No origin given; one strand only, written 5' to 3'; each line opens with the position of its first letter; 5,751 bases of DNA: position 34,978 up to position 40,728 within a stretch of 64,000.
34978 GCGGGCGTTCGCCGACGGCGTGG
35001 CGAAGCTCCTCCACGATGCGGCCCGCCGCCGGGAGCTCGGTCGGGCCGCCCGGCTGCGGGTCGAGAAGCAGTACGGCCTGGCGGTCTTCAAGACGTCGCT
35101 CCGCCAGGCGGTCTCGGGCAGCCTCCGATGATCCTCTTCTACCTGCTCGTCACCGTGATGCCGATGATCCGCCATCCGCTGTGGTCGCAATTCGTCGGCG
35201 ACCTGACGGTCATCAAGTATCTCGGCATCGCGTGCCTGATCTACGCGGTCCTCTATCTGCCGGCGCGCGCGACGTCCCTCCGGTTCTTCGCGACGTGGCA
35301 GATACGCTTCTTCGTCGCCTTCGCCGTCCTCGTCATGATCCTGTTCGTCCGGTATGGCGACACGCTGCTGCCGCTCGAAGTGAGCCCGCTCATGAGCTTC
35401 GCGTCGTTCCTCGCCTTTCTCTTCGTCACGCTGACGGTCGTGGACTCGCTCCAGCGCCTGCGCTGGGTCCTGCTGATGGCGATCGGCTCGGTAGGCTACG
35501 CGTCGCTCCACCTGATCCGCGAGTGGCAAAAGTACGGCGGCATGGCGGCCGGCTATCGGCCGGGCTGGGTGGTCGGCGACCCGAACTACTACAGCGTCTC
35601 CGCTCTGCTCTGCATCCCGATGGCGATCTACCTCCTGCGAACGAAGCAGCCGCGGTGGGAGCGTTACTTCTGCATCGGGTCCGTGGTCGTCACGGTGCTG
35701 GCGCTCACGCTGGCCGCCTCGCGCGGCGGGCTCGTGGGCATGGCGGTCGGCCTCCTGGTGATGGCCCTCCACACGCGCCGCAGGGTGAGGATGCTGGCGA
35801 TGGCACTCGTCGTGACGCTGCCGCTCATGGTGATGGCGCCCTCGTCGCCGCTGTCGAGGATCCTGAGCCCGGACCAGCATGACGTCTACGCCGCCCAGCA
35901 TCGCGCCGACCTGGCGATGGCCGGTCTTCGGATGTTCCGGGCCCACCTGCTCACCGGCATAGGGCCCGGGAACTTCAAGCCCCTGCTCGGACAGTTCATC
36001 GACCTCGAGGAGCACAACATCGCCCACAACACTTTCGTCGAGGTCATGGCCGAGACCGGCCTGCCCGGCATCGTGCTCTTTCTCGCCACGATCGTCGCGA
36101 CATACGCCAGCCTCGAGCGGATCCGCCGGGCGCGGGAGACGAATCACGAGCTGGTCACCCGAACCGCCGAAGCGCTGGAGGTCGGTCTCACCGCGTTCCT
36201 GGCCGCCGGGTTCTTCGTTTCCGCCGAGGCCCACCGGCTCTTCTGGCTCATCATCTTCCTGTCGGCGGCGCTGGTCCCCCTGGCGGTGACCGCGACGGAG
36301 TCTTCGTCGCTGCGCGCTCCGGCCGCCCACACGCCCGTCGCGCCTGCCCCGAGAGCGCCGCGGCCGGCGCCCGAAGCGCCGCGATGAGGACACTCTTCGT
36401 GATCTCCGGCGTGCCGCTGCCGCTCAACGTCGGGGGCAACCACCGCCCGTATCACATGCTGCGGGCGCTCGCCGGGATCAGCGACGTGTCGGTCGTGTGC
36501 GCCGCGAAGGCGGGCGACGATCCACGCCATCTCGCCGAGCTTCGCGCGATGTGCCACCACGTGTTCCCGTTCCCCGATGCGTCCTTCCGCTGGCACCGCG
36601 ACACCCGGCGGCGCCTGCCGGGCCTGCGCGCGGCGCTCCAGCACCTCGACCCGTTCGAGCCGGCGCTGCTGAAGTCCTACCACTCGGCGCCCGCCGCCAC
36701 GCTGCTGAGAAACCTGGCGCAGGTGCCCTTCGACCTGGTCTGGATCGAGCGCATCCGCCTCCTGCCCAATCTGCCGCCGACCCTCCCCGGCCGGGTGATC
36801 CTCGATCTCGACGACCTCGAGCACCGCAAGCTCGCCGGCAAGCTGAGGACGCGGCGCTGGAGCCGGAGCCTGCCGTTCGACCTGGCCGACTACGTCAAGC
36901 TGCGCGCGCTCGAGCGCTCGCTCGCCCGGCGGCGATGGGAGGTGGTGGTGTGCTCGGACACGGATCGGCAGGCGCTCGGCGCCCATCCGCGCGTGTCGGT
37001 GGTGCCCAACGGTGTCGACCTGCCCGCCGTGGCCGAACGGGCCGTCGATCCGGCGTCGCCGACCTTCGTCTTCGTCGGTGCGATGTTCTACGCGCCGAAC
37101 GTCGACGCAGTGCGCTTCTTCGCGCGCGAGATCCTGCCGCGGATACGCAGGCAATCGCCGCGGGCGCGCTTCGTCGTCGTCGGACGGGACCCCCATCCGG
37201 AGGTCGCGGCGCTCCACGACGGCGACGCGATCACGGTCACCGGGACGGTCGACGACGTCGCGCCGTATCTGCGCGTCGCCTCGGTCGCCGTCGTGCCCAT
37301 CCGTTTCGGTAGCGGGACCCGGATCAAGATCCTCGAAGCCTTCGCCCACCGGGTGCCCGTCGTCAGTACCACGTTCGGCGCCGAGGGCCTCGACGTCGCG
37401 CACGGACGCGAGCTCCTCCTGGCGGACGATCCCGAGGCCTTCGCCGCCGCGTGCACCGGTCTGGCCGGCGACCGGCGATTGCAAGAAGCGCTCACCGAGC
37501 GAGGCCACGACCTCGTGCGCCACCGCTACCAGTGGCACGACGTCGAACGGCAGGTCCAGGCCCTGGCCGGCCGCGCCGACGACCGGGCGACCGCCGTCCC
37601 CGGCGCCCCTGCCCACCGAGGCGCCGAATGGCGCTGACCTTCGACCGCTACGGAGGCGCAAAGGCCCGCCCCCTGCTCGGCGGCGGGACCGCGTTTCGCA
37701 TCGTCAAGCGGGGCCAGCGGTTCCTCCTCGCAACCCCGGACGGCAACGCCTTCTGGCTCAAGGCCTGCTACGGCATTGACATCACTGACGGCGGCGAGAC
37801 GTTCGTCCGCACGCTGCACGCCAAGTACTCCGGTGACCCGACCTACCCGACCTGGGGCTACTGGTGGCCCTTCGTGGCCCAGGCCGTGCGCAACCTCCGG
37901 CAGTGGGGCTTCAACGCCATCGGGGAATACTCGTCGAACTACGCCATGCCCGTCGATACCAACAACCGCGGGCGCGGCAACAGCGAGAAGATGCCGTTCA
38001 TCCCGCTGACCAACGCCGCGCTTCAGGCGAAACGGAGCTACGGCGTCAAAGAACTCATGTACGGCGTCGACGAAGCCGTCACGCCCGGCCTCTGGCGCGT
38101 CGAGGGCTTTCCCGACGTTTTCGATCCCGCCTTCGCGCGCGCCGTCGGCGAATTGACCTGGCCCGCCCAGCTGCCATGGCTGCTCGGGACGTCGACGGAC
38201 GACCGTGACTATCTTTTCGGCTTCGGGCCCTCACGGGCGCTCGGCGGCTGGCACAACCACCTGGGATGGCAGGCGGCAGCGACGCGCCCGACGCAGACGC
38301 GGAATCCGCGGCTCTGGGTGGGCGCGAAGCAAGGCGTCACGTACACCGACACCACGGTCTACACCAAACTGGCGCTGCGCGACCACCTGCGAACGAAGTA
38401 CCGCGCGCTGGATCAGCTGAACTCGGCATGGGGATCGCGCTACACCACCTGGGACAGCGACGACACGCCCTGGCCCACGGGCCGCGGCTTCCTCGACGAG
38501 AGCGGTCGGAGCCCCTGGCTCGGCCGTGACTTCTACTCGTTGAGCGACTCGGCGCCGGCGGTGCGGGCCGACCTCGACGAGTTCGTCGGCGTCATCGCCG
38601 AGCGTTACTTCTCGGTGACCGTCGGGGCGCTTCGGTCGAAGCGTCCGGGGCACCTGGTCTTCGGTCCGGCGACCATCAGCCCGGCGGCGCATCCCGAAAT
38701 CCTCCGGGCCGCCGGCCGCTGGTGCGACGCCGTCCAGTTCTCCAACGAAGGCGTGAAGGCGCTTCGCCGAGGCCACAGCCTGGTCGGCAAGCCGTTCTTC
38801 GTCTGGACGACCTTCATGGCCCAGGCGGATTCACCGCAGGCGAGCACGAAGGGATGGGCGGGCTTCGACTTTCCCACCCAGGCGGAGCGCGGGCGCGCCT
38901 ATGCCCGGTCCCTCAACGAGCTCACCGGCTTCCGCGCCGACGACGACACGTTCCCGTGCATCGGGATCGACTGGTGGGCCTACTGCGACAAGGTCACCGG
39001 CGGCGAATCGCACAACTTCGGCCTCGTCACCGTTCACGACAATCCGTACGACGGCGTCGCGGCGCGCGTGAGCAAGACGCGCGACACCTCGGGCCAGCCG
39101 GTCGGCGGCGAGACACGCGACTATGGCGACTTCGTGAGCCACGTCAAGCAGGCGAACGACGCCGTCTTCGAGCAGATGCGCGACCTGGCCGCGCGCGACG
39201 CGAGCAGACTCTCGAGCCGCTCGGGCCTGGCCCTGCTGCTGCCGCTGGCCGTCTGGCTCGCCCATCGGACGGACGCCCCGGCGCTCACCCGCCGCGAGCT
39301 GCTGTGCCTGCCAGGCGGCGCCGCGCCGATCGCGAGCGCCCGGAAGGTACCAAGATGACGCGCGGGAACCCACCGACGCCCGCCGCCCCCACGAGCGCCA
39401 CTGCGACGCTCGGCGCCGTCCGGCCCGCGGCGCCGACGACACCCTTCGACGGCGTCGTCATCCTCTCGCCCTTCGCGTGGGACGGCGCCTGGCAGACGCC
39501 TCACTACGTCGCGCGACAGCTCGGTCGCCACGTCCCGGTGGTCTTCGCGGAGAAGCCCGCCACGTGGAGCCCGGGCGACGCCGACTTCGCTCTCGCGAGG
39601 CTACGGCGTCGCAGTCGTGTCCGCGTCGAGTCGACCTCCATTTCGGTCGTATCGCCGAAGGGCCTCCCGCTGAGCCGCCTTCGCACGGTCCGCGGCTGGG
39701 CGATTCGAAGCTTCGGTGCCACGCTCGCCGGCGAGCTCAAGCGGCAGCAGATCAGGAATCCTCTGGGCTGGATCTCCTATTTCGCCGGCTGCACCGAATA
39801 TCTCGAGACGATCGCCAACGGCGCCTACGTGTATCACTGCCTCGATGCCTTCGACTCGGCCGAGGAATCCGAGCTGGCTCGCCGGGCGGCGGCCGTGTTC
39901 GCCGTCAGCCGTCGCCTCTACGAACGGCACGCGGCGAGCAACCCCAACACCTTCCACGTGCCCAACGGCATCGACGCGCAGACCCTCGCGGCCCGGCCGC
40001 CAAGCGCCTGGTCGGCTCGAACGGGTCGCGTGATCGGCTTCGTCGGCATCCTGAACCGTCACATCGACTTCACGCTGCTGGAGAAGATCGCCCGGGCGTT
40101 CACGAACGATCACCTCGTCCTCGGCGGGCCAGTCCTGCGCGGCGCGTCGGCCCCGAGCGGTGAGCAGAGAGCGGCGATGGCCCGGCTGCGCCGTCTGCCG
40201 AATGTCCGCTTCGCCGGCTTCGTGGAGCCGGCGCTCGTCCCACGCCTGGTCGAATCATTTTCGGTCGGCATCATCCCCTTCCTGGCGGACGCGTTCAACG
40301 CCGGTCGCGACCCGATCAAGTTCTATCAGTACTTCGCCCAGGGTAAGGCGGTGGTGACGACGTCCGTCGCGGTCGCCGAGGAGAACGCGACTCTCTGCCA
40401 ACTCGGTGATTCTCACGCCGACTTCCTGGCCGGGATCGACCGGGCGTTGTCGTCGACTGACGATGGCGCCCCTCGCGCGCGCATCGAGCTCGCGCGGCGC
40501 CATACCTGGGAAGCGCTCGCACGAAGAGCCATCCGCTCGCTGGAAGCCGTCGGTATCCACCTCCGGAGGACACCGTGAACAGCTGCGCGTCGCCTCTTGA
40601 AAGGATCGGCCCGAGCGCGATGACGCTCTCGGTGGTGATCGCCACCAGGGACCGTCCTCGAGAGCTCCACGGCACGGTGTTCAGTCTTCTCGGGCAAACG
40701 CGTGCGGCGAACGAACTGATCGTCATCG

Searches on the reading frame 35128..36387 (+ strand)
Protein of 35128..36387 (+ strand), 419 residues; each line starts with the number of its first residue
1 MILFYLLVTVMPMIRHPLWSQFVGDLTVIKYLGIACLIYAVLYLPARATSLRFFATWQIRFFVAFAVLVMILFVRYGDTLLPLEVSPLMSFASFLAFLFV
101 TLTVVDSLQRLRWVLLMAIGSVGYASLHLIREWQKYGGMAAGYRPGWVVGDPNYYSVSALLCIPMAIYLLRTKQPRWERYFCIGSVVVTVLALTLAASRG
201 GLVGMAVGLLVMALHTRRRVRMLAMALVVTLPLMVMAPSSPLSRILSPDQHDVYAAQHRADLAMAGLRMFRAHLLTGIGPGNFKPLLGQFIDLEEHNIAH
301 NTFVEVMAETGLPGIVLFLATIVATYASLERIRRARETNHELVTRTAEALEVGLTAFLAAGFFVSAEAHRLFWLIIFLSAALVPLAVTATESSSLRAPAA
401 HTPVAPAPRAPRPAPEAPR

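Call 14: search_protein_families(library=ncbifam, proteins=[window:35128-36387:+], max_evalue=0.00001)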
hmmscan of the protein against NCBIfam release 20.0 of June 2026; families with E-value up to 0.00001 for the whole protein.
window:35128-36387:+ (419 aa): 2 families
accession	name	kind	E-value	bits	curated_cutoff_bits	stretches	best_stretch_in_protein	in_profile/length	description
TIGR03097.1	PEP_O_lig_1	hypoth_equivalog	5e-24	84.9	188.1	1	91-382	105-403/408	putative O-glycosylation ligase, exosortase A system-associated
TIGR00947.1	2A73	equivalog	5.7e-07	28.9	366.4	1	149-376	168-416/425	IctB family putative bicarbonate transporter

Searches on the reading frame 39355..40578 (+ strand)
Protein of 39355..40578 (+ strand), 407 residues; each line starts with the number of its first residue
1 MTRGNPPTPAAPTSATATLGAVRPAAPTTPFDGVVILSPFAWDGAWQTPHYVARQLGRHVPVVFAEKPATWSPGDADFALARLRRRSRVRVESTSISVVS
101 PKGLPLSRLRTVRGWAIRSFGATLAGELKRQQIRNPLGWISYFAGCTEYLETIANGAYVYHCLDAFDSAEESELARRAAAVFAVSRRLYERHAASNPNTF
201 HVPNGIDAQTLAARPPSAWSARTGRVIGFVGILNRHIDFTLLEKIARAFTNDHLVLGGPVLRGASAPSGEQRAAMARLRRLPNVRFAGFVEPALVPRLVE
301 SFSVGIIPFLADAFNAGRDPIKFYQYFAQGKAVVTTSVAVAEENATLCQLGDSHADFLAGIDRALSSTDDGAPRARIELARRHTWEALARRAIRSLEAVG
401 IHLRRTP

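Call 14: search_protein_families(library=ncbifam, proteins=[window:39355-40578:+], max_evalue=0.00001)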
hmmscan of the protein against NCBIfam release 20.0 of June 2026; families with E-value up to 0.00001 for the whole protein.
window:39355-40578:+ (407 aa): 1 family
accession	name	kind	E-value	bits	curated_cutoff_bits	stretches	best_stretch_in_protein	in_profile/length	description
NF047676.1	TeichurnBiosyTuaH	equivalog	7.4e-20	71.2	550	1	171-391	152-379/384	teichuronic acid biosynthesis protein TuaH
